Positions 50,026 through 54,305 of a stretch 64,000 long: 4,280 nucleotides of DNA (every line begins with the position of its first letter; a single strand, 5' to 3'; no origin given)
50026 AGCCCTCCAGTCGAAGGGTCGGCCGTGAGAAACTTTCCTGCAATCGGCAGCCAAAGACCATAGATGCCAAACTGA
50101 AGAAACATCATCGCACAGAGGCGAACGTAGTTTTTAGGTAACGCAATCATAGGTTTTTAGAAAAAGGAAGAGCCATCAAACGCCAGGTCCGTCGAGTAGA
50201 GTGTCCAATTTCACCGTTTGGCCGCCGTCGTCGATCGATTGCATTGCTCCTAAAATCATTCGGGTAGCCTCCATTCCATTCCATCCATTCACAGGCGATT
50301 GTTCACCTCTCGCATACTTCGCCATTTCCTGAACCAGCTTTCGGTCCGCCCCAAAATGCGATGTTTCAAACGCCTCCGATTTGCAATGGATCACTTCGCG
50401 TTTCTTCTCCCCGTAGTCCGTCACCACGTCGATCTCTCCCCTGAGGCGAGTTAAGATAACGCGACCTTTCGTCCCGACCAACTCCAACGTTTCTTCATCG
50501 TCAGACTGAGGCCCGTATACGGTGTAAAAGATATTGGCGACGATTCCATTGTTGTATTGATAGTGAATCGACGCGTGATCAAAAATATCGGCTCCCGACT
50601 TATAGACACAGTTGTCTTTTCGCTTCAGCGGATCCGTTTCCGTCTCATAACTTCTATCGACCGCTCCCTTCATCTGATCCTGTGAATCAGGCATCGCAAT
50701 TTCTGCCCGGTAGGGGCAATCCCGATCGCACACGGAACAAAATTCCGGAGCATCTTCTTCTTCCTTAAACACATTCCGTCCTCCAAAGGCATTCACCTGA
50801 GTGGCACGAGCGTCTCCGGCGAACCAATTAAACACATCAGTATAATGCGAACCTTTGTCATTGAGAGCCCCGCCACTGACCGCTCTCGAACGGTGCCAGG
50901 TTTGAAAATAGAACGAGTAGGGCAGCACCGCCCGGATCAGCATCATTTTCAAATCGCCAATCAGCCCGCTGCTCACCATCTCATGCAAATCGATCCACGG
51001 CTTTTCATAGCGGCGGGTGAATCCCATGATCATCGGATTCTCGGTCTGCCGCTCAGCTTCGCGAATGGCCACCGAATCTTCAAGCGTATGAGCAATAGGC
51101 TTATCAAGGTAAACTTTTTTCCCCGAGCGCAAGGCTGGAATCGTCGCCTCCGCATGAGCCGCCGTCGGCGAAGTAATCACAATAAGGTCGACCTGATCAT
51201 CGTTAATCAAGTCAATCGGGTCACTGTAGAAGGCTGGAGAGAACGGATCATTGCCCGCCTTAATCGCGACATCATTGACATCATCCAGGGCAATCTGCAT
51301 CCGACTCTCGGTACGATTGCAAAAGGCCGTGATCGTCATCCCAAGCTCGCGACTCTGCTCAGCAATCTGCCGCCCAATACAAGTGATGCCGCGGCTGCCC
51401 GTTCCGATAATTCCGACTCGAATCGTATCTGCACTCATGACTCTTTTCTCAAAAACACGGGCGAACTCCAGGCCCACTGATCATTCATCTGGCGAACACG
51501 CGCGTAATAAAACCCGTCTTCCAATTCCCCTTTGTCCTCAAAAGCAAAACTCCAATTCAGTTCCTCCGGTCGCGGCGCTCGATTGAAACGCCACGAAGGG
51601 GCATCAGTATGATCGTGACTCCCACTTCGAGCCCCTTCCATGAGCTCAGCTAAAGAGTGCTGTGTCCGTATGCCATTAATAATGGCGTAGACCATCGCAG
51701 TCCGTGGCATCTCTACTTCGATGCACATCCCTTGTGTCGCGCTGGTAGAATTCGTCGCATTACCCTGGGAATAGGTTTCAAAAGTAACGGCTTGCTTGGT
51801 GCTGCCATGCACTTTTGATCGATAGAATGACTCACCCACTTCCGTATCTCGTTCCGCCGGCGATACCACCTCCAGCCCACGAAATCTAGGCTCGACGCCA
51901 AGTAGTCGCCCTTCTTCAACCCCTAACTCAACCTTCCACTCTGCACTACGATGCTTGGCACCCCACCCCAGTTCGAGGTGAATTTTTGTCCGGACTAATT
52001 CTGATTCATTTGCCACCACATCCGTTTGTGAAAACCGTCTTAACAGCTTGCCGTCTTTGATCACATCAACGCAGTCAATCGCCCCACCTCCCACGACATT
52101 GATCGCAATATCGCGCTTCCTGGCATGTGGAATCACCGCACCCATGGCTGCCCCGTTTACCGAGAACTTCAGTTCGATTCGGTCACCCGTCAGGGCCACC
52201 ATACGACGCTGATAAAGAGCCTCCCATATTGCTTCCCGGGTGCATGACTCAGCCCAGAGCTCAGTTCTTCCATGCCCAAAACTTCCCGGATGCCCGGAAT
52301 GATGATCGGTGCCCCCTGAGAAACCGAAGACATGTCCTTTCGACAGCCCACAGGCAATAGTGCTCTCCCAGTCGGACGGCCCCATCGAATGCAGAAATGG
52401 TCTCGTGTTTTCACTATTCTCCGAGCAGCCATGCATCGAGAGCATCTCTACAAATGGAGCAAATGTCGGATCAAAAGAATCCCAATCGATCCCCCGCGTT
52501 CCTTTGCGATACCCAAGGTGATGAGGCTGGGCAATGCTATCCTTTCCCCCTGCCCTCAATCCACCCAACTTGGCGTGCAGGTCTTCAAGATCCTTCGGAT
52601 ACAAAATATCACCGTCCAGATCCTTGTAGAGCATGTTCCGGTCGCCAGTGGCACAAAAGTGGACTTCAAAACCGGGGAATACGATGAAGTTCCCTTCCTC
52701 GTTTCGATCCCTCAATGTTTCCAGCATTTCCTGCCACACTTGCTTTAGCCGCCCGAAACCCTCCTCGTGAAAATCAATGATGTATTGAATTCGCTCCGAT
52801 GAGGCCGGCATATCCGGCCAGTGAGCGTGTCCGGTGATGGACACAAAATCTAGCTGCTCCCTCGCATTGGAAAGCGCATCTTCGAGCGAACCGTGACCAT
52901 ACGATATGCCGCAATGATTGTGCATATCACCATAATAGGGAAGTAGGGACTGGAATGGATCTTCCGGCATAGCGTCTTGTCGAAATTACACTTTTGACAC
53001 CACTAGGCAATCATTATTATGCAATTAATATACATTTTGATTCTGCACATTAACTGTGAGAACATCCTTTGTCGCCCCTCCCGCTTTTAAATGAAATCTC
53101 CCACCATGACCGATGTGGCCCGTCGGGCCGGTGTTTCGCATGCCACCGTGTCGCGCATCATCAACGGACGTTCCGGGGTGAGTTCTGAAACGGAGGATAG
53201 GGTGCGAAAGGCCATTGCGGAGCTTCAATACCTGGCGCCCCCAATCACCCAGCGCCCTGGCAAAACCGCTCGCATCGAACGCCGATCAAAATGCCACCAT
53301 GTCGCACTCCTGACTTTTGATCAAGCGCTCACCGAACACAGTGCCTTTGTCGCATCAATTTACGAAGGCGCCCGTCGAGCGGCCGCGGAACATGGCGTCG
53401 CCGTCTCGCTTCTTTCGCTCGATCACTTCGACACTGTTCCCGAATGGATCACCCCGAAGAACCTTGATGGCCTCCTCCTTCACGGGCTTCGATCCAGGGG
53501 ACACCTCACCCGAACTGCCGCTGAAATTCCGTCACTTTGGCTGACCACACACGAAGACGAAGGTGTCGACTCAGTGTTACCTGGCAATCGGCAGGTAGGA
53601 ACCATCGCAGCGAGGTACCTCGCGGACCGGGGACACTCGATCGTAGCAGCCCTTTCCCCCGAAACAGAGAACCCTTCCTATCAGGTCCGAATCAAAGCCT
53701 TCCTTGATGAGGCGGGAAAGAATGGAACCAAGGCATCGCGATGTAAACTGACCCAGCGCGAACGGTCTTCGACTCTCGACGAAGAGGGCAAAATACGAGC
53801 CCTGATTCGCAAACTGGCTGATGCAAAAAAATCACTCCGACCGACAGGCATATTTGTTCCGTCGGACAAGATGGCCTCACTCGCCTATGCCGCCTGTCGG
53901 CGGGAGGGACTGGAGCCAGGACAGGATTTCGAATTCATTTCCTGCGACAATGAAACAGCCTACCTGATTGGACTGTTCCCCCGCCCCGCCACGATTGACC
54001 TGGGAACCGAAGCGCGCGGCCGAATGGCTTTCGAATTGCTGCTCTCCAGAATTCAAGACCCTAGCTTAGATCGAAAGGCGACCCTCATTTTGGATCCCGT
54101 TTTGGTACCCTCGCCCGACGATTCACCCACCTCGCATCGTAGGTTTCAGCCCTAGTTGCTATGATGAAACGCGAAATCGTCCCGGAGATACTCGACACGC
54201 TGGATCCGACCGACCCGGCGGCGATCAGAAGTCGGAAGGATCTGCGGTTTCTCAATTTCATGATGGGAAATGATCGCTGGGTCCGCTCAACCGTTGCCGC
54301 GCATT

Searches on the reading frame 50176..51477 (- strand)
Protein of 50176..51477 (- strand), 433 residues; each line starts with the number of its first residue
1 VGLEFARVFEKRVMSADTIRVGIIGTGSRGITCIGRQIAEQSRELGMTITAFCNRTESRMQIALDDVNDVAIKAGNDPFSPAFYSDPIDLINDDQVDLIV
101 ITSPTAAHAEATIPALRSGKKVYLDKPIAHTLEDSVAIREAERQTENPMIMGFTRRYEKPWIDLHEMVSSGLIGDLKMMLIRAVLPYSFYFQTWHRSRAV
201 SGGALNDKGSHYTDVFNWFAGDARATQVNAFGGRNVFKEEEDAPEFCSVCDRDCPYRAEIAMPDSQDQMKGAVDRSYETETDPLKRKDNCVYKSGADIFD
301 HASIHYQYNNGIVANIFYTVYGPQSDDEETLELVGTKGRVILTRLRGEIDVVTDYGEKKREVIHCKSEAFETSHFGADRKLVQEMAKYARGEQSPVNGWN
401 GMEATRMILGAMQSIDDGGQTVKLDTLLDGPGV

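Call 97: search_protein_families(library=pfam, max_evalue=0.0001, proteins=[window:50176-51477:-])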
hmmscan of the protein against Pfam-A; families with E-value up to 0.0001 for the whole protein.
window:50176-51477:- (433 aa): 3 families
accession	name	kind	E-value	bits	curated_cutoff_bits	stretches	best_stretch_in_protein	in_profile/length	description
PF01408.29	GFO_IDH_MocA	-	1.6e-15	58.2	24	1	19-152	1-119/120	Oxidoreductase family, NAD-binding Rossmann fold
PF02894.22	GFO_IDH_MocA_C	-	3.2e-15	56.9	22.9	1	166-424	2-218/218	Oxidoreductase family, C-terminal alpha/beta domain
PF22725.1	GFO_IDH_MocA_C3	-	4.8e-14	52.9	27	1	163-340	3-123/124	GFO/IDH/MocA C-terminal domain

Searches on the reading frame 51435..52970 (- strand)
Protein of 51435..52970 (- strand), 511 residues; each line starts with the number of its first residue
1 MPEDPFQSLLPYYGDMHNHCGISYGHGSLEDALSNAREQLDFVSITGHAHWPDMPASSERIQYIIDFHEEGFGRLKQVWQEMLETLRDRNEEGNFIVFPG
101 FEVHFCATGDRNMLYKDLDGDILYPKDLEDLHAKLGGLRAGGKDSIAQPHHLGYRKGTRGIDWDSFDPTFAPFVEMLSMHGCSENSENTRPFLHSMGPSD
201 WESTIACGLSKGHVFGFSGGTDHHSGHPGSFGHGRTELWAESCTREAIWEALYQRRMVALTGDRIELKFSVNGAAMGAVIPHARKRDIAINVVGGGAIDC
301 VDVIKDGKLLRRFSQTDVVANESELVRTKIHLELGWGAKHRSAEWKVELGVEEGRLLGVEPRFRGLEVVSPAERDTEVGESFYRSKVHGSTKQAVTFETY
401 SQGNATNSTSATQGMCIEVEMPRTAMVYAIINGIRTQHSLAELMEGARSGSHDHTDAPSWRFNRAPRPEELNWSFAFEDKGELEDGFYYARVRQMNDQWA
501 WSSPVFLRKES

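Call 97: search_protein_families(library=pfam, max_evalue=0.0001, proteins=[window:51435-52970:-])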
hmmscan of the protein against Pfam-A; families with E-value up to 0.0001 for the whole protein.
window:51435-52970:- (511 aa): 1 family
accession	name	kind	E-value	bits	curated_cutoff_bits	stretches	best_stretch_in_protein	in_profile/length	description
PF12228.14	DUF3604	-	8.7e-06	24.9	20.4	0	234-269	379-414/591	Protein of unknown function (DUF3604)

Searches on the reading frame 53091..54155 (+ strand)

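Call 97: search_protein_families(library=pfam, max_evalue=0.0001, proteins=[window:53091-54155:+])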
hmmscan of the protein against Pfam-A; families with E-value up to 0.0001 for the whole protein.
window:53091-54155:+ (354 aa): 4 families
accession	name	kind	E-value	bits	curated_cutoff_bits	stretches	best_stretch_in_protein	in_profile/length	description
PF13377.12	Peripla_BP_3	-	8.3e-20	72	26.5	1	174-338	1-161/167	Periplasmic binding protein-like domain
PF00356.27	LacI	-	1.3e-17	63.7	27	1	5-48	1-44/46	Bacterial regulatory proteins, lacI family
PF00532.27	Peripla_BP_1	-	7.3e-09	35.9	22.2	1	84-213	13-152/281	Periplasmic binding proteins and sugar binding domain of LacI family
PF01381.28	HTH_3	-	5.2e-05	23.6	23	0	5-34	11-40/55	Helix-turn-helix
